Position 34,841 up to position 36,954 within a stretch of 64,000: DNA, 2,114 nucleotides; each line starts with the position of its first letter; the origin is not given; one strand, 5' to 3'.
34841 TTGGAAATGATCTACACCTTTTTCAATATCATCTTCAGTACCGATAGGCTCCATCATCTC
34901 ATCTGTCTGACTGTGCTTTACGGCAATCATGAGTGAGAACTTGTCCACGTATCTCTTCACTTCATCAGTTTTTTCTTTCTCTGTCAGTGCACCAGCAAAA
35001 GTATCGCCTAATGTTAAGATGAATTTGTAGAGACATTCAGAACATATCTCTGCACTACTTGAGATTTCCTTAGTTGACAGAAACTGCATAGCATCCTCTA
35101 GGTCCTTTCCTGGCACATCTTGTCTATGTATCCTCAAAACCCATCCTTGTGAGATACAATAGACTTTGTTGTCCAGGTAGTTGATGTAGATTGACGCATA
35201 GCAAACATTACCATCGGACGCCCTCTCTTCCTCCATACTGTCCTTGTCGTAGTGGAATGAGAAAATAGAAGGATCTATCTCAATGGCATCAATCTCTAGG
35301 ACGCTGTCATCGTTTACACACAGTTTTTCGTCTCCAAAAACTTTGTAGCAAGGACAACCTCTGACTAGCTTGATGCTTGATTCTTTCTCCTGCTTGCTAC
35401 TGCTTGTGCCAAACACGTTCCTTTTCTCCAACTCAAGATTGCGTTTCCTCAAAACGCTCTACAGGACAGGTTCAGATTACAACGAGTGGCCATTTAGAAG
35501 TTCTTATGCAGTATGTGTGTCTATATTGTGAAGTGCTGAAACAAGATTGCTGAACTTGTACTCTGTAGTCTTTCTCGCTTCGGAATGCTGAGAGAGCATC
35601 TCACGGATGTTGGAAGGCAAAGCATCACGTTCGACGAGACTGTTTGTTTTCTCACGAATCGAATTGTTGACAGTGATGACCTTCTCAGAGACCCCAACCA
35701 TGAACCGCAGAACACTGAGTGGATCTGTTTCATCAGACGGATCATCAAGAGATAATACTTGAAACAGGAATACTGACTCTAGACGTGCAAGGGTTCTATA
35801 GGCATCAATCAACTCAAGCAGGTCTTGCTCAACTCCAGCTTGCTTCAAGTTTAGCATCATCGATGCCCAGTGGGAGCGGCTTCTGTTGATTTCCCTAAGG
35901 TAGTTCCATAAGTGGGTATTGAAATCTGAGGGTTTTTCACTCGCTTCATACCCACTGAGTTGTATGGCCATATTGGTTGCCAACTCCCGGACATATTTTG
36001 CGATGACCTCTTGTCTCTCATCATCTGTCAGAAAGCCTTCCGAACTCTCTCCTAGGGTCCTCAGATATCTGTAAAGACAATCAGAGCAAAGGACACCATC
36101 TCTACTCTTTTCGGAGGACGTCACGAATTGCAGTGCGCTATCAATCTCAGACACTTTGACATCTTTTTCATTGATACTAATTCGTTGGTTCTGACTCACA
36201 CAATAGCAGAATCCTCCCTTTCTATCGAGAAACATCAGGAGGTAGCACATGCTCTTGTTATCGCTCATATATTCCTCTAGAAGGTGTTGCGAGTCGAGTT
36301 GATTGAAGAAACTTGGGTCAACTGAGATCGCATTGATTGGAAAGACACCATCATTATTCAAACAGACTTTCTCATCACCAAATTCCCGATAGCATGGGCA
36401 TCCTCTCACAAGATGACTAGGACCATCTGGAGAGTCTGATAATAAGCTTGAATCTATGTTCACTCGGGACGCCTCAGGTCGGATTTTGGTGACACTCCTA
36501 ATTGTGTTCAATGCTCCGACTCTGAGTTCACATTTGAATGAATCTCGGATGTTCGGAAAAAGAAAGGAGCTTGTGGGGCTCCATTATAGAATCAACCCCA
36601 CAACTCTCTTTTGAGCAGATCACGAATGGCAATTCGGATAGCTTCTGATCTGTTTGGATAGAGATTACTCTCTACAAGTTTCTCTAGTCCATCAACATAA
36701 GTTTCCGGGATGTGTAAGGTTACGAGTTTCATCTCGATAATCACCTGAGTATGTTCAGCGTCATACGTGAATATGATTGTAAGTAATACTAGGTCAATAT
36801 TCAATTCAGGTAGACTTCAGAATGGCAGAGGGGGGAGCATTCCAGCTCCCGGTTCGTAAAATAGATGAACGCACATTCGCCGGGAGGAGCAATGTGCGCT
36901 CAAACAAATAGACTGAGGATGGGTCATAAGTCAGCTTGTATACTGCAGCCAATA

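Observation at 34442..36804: Tandem paralogs of an undescribed Cys-motif (CPCY) protein family next to an RHH regulator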

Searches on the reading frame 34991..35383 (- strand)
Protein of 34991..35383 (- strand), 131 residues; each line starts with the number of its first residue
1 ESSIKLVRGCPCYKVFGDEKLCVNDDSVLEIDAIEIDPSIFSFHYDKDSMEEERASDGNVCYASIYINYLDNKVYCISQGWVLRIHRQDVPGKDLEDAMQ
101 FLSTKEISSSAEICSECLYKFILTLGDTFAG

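Call 28: find_homologous_proteins(query=A3, max_evalue=0.01)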
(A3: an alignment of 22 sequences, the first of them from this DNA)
Query A3 (22 sequences) (128 aa, profile of the alignment): 19 proteins with E <= 0.01 among 529 candidates.
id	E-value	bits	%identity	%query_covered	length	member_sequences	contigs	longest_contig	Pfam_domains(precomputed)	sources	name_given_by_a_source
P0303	1.4e-36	143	73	99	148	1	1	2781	-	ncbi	ncbi:MAG: hypothetical protein ACFE7R_11305, partial [Candidatus Hodarchaeota archaeon]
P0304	2.2e-36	143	88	99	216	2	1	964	-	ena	-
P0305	1.2e-35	140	93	99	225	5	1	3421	-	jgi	jgi:hypothetical protein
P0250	7.5e-35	138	76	99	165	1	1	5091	-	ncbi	ncbi:MAG: hypothetical protein ACP6IT_07220, partial [Candidatus Thorarchaeota archaeon]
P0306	1.0e-34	137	67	99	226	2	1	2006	-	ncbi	-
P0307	1.6e-34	137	67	99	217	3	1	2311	-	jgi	jgi:hypothetical protein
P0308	4.7e-30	122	79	89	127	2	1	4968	-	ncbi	ncbi:MAG: hypothetical protein ACFFAY_12610, partial [Promethearchaeota archaeon]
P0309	1.4e-29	121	75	90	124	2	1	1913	-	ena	-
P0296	3.1e-27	113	21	91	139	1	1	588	-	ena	-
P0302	1.1e-26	111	23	90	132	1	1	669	-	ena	-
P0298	1.8e-25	107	24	90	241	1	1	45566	PF00025.28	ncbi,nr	ncbi:MAG: hypothetical protein FK733_13275 [Asgard group archaeon]|nr:hypothetical protein [Asgard g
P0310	5.9e-23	99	69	84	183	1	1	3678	-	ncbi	-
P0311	5.4e-22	96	73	73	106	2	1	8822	-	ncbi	ncbi:MAG: hypothetical protein ACFFH0_03545, partial [Promethearchaeota archaeon]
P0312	1.1e-18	85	28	91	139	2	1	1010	-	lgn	-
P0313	6.3e-15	73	68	63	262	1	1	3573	-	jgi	jgi:hypothetical protein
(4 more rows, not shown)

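Call 41: predict_structure(alignment_id=A4)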
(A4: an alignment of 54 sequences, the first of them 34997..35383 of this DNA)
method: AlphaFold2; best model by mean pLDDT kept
length: 129 residues; sequences in the alignment: 54
mean_pLDDT: 89.4   pTM: 0.84
mean pLDDT of the five models: 89.4, 88.8, 88.5, 88.0, 87.9
residues with pLDDT >= 90: 90; 70-90: 27; 50-70: 7; < 50: 5
segments of 3 or more residues with pLDDT < 50: 106-108
pLDDT, mean of each block of 10 residues (from residue 1): 90 93 95 93 96 94 96 97 94 92 61 81 77
secondary structure, 60 per line:
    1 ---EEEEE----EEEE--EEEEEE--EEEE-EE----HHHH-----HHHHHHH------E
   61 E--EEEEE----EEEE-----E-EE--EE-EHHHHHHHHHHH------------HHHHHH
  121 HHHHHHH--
elements in order: E4-8 E13-16 E19-24 E27-30 H38-41 H47-53 E64-68 E73-76 H92-102 H115-127

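Call 53: fold_search(model_id=the predicted structure, library=pdb)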
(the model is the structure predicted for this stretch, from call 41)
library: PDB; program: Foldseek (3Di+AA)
matches with E <= 10: 234; with E <= 0.001: 0
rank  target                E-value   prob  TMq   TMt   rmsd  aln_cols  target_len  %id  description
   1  4wvy_B                9.1e-02  0.14  0.21  0.08  15.8       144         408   14  Double-heterohexameric rings of full-length Rvb1(ATP)/Rvb2(apo) (released 2015-02-18)
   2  9c57_C                9.1e-02  0.10  0.18  0.07  16.3       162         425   14  Reconstituted P400 Subcomplex of the human TIP60 complex (released 2024-08-21)
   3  5fm6_B                1.1e-01  0.12  0.21  0.08  15.8       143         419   15  Double-heterohexameric rings of full-length Rvb1(ADP)Rvb2(apo) (released 2016-01-20)
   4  9cac_I                1.8e-01  0.06  0.16  0.07  16.9       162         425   14  Cryo-EM structure of the RuvBL lobe of the native human TIP60 complex (composite structure) (released 2025-06-18)
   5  6fhs_B                2.0e-01  0.07  0.18  0.07  17.6       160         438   12  CryoEM Structure of INO80core (released 2018-04-25)
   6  5fm7_B                2.2e-01  0.10  0.20  0.08  15.4       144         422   14  Double-heterohexameric rings of full-length Rvb1(ADP)Rvb2(ADP) (released 2016-01-20)
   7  6h7x                  4.0e-01  0.06  0.16  0.07  18.2       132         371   10  First X-ray structure of full-length human RuvB-Like 2. (released 2018-08-08)
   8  2zte                  4.0e-01  0.04  0.15  0.15  13.9       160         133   11  MtRuvA Form IV (released 2009-05-05)
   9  9cac_J                5.5e-01  0.05  0.17  0.07  17.4       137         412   10  Cryo-EM structure of the RuvBL lobe of the native human TIP60 complex (composite structure) (released 2025-06-18)
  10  9hb4_A                7.1e-01  0.03  0.16  0.07  14.8       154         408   14  Hexameric RuvBL1/RuvBL2 bound to SPAG1 C-ter (released 2025-11-19)
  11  4jpb_A                9.1e-01  0.11  0.19  0.19   8.6        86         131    7  The structure of a ternary complex between CheA domains P4 and P5 with CheW and with an unzipped fragment of TM14, a c (released 2013-08-28)
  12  1ixr_A                9.1e-01  0.02  0.15  0.14  14.7       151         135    7  RuvA-RuvB complex (released 2002-11-06)
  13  2ch4_A                1.0e+00  0.09  0.21  0.09   9.9        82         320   11  Complex between Bacterial Chemotaxis histidine kinase CheA domains P4 and P5 and receptor-adaptor protein CheW (released 2006-04-18)
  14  4eqn                  1.0e+00  0.02  0.14  0.14  14.9       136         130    7  Crystal structure of Staphylococcal nuclease variant Delta+PHS V23E/I72K at cryogenic temperature (released 2012-05-02)
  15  1g3i_G                1.2e+00  0.08  0.22  0.17  10.6        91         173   15  CRYSTAL STRUCTURE OF THE HSLUV PROTEASE-CHAPERONE COMPLEX (released 2000-11-22)
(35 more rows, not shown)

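Call 64: search_protein_families(library=pfam, alignment_id=A4, max_evalue=1)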
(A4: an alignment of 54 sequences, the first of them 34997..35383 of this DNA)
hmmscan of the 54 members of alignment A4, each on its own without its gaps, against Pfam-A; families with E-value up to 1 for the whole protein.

A. member 1, window:34997-35383:- (129 aa): 1 family
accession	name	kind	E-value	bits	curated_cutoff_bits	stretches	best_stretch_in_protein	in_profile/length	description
PF01725.21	Ham1p_like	-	0.093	13.1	22.5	1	19-52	59-92/186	Ham1 family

B. families by the number of members that match (of 54 scanned): 61 families (the first 25 are shown)
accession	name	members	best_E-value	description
PF14471.11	DUF4428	8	0.011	Domain of unknown function (DUF4428)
PF25195.1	DPC2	4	0.021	Diatom pyrenoid component 2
PF13907.11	CHD1-like_C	4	0.023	Chromodomain-helicase-DNA-binding protein 1-like, C-terminal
PF21395.2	Arc_capsid_dom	4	0.023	Activity-regulated cytoskeleton-associated protein, capsid domain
PF00025.27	Arf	2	1.2e-43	ADP-ribosylation factor family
PF00009.33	GTP_EFTU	2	4.1e-10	Elongation factor Tu GTP binding domain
PF03193.22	RsgA_GTPase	2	0.0011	RsgA GTPase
PF20547.3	DUF6761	2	0.045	Family of unknown function (DUF6761)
PF13870.11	CCDC113_CCDC96_CC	2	0.52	CCDC113/CCDC96, coiled-coil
PF00071.28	Ras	1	5.6e-12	Ras family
PF08477.19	Roc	1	9e-11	Ras of Complex, Roc, domain of DAPkinase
PF01926.29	MMR_HSR1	1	4.3e-08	50S ribosome-binding GTPase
PF04670.18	Gtr1_RagA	1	4.8e-08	Gtr1/RagA G protein conserved region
PF00503.26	G-alpha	1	1.1e-07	G-protein alpha subunit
PF09439.16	SRPRB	1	1.5e-07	Signal recognition particle receptor beta subunit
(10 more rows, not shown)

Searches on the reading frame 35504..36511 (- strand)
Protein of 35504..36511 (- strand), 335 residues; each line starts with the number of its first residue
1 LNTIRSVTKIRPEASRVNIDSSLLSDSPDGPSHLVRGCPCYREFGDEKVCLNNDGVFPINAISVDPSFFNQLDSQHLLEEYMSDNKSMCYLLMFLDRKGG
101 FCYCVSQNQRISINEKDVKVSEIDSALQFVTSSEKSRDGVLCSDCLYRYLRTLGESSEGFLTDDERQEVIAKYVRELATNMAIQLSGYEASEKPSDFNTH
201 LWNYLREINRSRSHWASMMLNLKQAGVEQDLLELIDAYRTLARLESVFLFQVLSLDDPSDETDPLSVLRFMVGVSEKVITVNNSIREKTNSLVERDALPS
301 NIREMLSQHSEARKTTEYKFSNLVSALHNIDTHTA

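Call 4: search_protein_families(library=pfam, proteins=[window:35504-36511:-], max_evalue=0.1)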
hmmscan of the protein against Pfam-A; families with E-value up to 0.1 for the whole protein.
window:35504-36511:- (335 aa): 2 families
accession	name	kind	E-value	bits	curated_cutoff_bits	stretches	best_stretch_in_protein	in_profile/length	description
PF13907.11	CHD1-like_C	-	0.023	15.6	28.3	1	148-207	20-79/96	Chromodomain-helicase-DNA-binding protein 1-like, C-terminal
PF21395.2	Arc_capsid_dom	-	0.023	15.2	27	0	192-221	2-31/62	Activity-regulated cytoskeleton-associated protein, capsid domain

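Call 7: search_protein_families(library=ncbifam, proteins=[window:35504-36511:-], max_evalue=0.1)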
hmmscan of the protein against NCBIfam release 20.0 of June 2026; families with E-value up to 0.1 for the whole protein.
window:35504-36511:- (335 aa): 0 families

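Call 8: find_homologous_proteins(query=window:35504-36511:-)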
Query window:35504-36511:- (335 aa): 164 proteins with E <= 0.001 among 1978 candidates; the best 120 are listed.
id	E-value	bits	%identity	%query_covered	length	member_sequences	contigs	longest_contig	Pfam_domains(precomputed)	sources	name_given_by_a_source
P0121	9.3e-191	651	90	95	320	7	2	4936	-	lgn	-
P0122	1.1e-189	647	89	95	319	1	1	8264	-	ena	-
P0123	2.1e-188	643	89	95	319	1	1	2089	-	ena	-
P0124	3.2e-185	633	84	100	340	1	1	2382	-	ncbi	-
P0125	1.3e-184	631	88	95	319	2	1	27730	-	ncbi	-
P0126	1.1e-182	624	86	95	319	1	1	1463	-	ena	-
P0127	1.3e-179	614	86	95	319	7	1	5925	-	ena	-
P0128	2.1e-179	613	82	99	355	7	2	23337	-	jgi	jgi:hypothetical protein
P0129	1.3e-178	611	85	95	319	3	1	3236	-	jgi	jgi:hypothetical protein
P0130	6.0e-178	609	84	95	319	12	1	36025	-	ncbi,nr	ncbi:MAG: hypothetical protein ThorAB25_04410 [Candidatus Thorarchaeota archaeon AB_25]|nr:MAG: hypo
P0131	4.2e-175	599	82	95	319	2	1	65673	-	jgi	-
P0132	1.2e-173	595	83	95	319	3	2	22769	-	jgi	-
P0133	4.9e-173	593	83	95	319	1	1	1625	-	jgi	-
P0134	3.8e-171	586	87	90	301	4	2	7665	-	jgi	jgi:hypothetical protein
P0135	5.5e-171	586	78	100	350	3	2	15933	-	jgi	jgi:hypothetical protein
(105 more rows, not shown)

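Call 110: search_protein_families(library=padloc, proteins=[window:35504-36463:-], max_evalue=0.01)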
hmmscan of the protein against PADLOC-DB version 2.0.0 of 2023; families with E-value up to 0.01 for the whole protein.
window:35504-36463:- (319 aa): 0 families

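Call 111: search_protein_families(library=phrogs, proteins=[window:35504-36463:-], max_evalue=0.01)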
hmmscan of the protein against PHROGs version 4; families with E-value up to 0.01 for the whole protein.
window:35504-36463:- (319 aa): 0 families

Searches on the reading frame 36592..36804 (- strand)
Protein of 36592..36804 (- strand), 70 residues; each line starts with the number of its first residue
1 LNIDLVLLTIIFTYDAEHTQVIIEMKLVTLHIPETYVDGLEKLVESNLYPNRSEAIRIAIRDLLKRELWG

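Call 4: search_protein_families(library=pfam, proteins=[window:36592-36804:-], max_evalue=0.1)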
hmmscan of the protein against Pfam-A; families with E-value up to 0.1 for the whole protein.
window:36592-36804:- (70 aa): 2 families
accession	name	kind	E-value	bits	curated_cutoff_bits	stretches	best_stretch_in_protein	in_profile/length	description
PF01402.27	RHH_1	-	4.2e-08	33.3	20.5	1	28-66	2-39/39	Ribbon-helix-helix protein, copG family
PF17723.7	RHH_8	-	0.0068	16.9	25.4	1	28-66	6-44/119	Ribbon-Helix-Helix transcriptional regulator family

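Call 7: search_protein_families(library=ncbifam, proteins=[window:36592-36804:-], max_evalue=0.1)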
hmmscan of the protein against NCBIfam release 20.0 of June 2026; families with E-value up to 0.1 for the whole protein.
window:36592-36804:- (70 aa): 9 families
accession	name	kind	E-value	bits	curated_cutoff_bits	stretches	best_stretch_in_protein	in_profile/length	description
NF058555.1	TransRegCdrSHalo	equivalog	2.5e-13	49.8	100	1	25-65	1-41/61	transcriptional regulator CdrS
NF003381.0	PRK04460.1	equivalog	7.2e-05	22.9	105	1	29-69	8-48/139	nickel-responsive transcriptional regulator NikR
NF002815.0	PRK02967.1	equivalog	0.00011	22.2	83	1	25-67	1-43/139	nickel-responsive transcriptional regulator NikR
NF002169.0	PRK01002.1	subfamily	0.00013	21.9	111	1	24-69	3-48/141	nickel responsive regulator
NF053762.1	aCcr1_fam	equivalog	0.00062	19.6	60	1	27-64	2-38/38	aCcr1 family cell cycle regulator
TIGR02793.1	nikR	equivalog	0.0026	18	175.45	1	28-65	3-40/129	nickel-responsive transcriptional regulator NikR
NF001884.0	PRK00630.1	subfamily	0.0069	16.5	119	1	30-69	15-54/148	nickel responsive regulator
TIGR02606.1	antidote_CC2985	hypoth_equivalog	0.047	13.7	46.2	1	40-67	14-41/70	type II toxin-antitoxin system ParD family antitoxin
NF004455.0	PRK05787.1-3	equivalog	0.07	12.7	258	1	7-61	130-183/221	cobalt-precorrin-7 (C(5))-methyltransferase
